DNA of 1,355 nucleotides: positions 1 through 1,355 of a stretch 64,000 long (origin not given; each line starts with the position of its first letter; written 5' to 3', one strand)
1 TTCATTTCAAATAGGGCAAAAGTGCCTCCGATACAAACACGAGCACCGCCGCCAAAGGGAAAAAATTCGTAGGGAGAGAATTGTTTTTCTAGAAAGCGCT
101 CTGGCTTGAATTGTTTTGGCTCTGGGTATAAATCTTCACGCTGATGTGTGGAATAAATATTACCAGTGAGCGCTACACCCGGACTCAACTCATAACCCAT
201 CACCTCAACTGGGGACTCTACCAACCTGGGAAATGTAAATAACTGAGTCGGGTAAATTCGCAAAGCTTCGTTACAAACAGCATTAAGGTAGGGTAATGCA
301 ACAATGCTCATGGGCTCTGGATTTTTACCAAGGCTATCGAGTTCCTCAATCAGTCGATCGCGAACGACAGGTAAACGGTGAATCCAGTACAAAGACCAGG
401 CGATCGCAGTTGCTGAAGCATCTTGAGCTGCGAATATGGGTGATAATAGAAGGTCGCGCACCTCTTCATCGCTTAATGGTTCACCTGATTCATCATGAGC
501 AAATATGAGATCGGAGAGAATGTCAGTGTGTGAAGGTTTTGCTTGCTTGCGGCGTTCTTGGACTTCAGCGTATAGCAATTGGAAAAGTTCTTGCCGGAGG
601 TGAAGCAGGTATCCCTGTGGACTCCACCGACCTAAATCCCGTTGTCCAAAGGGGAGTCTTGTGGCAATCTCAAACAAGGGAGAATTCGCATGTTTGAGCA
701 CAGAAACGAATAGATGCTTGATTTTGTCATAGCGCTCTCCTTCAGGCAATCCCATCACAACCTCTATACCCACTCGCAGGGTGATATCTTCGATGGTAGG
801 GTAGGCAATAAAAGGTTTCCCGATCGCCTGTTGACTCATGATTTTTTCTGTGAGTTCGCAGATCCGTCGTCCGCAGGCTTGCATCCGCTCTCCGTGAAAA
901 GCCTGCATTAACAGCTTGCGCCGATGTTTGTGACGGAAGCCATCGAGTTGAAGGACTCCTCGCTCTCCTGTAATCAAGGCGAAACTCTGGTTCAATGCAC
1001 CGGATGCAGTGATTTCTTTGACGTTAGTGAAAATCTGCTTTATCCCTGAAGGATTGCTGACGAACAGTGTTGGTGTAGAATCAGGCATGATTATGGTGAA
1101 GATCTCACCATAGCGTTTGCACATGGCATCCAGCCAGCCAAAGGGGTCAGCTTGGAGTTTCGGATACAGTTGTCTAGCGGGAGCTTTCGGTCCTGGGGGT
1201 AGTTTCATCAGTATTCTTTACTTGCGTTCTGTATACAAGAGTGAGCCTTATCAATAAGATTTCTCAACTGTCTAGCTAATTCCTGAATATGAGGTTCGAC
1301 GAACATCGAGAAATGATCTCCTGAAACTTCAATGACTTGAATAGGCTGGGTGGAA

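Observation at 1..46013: About 46-kb hybrid NRPS-PKS cluster with aryl-acid starter genes and its own TonB receptor: a probable aryl-thiazoline metallophore pathway with non-textbook logic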

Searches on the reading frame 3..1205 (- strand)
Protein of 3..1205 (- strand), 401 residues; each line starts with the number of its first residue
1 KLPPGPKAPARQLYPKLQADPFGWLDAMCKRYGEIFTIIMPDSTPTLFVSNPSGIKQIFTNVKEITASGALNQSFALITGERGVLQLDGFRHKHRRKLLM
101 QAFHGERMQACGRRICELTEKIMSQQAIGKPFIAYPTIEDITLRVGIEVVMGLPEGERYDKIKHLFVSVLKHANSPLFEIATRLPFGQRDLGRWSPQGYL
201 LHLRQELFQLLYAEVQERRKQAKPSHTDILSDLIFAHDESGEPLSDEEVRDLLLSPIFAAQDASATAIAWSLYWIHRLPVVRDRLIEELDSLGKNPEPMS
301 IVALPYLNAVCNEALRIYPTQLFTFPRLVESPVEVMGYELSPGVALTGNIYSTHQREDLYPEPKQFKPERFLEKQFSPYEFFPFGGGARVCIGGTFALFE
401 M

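Call 32: search_protein_families(library=ncbifam, proteins=[window:3-1205:-], max_evalue=0.00001)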
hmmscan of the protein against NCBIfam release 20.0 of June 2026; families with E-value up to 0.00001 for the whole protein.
window:3-1205:- (401 aa): 6 families
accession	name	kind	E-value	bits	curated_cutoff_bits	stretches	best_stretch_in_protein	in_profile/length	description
NF050147.1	aminopyruv_ApyO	equivalog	4.7e-35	121.1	525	1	17-398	1-379/444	RiPP biosynthesis cytochrome P450 ApyO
NF045812.1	PentlenOxigase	equivalog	5e-31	108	800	1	32-398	33-395/444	pentalenene oxygenase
NF051859.1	AlbFlvMonOxTrpSyn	equivalog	8e-25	87.3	700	1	16-400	36-415/457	bifunctional albaflavenone monooxygenase/terpene synthase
TIGR04538.1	P450_cycloAA_1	subfamily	2.9e-15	56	500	1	16-400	6-354/395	cytochrome P450, cyclodipeptide synthase-associated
NF053744.1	FAProxCypCBc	equivalog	3.8e-13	48.8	600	1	306-388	275-356/416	CYP152 family fatty-acid peroxygenase CypC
NF045816.1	PentlenlactSyn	equivalog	1.4e-06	27.3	700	0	218-400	193-354/396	pentalenolactone synthase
